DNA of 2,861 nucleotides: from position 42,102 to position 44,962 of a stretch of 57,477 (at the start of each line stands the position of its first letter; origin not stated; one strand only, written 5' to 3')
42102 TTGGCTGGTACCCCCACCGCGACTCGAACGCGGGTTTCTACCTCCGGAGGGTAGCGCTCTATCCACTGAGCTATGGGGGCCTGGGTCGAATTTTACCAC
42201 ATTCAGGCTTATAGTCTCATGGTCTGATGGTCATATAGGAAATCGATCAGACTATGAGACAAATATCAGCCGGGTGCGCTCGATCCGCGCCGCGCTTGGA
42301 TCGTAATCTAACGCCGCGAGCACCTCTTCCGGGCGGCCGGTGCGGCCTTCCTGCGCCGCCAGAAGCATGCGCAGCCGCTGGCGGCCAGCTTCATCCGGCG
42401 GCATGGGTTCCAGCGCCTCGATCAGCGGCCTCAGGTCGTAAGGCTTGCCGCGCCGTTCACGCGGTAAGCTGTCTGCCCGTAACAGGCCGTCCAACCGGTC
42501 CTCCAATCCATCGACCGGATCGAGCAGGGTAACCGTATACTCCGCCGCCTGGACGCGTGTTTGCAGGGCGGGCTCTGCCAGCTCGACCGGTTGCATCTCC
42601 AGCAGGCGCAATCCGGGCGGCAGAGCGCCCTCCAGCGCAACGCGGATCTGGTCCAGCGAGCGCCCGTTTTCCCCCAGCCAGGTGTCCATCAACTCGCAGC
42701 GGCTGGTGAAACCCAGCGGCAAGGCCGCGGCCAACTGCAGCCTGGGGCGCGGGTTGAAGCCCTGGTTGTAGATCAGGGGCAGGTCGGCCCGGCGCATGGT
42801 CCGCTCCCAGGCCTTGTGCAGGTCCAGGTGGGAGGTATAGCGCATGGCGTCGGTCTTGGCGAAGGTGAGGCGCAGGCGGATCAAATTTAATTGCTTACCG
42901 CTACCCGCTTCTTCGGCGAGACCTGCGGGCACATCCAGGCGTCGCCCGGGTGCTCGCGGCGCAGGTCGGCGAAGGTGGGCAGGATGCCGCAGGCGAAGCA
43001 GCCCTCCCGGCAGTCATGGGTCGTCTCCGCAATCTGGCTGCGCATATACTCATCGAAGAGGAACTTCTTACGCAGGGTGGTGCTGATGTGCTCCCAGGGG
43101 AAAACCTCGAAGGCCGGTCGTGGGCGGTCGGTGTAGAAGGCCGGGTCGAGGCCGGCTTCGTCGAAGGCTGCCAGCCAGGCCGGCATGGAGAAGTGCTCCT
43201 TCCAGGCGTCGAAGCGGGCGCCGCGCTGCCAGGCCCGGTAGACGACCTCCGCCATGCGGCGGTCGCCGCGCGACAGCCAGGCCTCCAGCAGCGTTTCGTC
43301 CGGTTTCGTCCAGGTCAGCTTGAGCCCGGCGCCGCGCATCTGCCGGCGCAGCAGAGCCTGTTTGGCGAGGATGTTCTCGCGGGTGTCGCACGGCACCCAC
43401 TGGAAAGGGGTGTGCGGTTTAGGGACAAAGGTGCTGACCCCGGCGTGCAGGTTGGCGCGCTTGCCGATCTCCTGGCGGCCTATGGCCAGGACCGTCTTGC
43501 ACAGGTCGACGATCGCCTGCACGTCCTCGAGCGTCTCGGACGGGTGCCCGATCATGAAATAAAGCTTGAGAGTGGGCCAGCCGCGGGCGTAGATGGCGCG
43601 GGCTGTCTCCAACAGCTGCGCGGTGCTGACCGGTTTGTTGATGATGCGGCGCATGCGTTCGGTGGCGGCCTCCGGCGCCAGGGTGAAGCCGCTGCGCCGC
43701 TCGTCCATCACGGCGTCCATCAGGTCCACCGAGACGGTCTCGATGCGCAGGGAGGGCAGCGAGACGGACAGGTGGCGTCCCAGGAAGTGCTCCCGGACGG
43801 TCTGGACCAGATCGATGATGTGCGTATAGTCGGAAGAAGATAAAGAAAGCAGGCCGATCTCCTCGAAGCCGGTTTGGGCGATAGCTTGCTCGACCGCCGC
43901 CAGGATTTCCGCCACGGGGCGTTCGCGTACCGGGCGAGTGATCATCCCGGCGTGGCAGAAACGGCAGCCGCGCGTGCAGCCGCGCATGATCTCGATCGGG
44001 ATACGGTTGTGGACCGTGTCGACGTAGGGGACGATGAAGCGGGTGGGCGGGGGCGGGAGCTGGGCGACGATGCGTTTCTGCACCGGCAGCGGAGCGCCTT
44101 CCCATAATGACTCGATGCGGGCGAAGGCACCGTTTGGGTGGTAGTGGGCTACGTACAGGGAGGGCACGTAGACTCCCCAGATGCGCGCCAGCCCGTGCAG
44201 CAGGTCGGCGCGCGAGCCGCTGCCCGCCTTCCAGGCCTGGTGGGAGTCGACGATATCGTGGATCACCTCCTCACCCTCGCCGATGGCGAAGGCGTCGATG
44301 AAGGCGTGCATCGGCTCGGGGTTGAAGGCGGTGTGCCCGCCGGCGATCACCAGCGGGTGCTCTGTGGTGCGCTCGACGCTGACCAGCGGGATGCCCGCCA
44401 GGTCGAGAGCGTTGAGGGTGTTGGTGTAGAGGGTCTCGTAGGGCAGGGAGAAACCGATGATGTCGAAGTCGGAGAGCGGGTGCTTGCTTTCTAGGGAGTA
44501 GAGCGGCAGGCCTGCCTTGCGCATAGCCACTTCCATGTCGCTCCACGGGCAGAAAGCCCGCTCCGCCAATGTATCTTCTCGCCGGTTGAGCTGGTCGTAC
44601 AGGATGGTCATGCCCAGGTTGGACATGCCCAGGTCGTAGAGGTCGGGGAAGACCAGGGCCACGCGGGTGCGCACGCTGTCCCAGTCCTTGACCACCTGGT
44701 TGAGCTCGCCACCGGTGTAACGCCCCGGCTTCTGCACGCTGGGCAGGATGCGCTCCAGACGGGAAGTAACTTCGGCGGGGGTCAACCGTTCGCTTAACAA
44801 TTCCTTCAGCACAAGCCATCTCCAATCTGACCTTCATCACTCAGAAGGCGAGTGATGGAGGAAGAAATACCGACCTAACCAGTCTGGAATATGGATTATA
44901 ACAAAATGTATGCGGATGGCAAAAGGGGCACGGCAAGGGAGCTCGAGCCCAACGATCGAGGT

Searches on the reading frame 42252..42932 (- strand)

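Call 6: search_protein_families(library=pfam, proteins=[window:42252-42932:-])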
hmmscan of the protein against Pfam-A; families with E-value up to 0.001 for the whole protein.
window:42252-42932:- (226 aa): 1 family
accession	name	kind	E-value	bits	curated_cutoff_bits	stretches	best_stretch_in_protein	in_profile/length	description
PF10105.14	DUF2344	-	2.3e-41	142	23.8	1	19-201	1-176/176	Uncharacterized protein conserved in bacteria (DUF2344)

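Call 55: search_protein_families(library=ncbifam, proteins=[window:42252-42932:-], max_evalue=0.001)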
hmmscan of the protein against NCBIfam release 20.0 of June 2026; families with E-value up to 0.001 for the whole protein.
window:42252-42932:- (226 aa): 1 family
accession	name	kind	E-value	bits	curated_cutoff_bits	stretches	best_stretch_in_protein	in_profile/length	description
TIGR03936.1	sam_1_link_chp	equivalog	4.4e-47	160.5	71.9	1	19-222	1-208/209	TIGR03936 family radical SAM-associated protein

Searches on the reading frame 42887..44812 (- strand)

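Call 6: search_protein_families(library=pfam, proteins=[window:42887-44812:-])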
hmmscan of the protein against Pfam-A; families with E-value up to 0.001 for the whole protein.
window:42887-44812:- (641 aa): 3 families
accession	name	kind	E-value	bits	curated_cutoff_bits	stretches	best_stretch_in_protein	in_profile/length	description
PF19864.5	Radical_SAM_N2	-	4.3e-60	202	29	1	67-217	1-151/151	Radical SAM proteins, N-terminal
PF04055.27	Radical_SAM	-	1.3e-22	81.2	29.5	1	273-438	1-166/166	Radical SAM superfamily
PF02310.24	B12-binding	-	0.00092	19.5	32.1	0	114-185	50-118/121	B12 binding domain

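Call 55: search_protein_families(library=ncbifam, proteins=[window:42887-44812:-], max_evalue=0.001)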
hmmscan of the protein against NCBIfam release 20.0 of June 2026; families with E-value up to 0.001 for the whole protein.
window:42887-44812:- (641 aa): 12 families
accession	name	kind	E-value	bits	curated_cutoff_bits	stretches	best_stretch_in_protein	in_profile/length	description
TIGR03960.1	rSAM_fuse_unch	hypoth_equivalog_domain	1.9e-214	713.6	462.3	1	20-610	1-597/605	TIGR03960 family B12-binding radical SAM protein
TIGR04013.1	B12_SAM_MJ_1487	hypoth_equivalog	2.9e-14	52.7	251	1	262-476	143-359/382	TIGR04013 family B12-binding domain/radical SAM domain-containing protein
TIGR04014.1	B12_SAM_MJ_0865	equivalog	1.5e-12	47.1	360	1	272-439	162-334/434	methyl-coenzyme M reductase glutamine C-methyltransferase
TIGR01579.1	MiaB-like-C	equivalog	3.8e-09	36.3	357.05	1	268-441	138-318/416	tRNA (N(6)-L-threonylcarbamoyladenosine(37)-C(2))-methylthiotransferase MtaB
TIGR04072.2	rSAM_ladder_B12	equivalog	2.9e-08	32.8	360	1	267-433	177-341/443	lipid biosynthesis B12-binding/radical SAM protein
TIGR04190.1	B12_SAM_Ta0216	equivalog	3.9e-08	32.3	500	1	377-446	330-399/554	TIGR04190 family B12-binding domain/radical SAM domain protein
TIGR00089.1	TIGR00089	subfamily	8e-08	31.5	251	1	270-440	140-317/429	MiaB/RimO family radical SAM methylthiotransferase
NF050148.1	rSAM_ApyD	equivalog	8.9e-06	24.4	750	1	271-443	200-368/645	RiPP biosynthesis radical SAM protein ApyD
TIGR01125.1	TIGR01125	equivalog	1.1e-05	24.7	356.95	1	273-438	140-313/432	30S ribosomal protein S12 methylthiotransferase RimO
TIGR04385.1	B12_rSAM_cofa1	equivalog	1.9e-05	24.1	450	1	268-444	193-367/438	B12 lower ligand biosynthesis radical SAM protein BzaD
NF038361.1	rSAM_Sden_1168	equivalog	0.0004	19.1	575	1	227-432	241-442/560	Sden_1168 family B12-binding radical SAM P-methyltransferase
TIGR03904.1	SAM_YgiQ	equivalog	0.00072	18.2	462.35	0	270-317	294-342/558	YgiQ family radical SAM protein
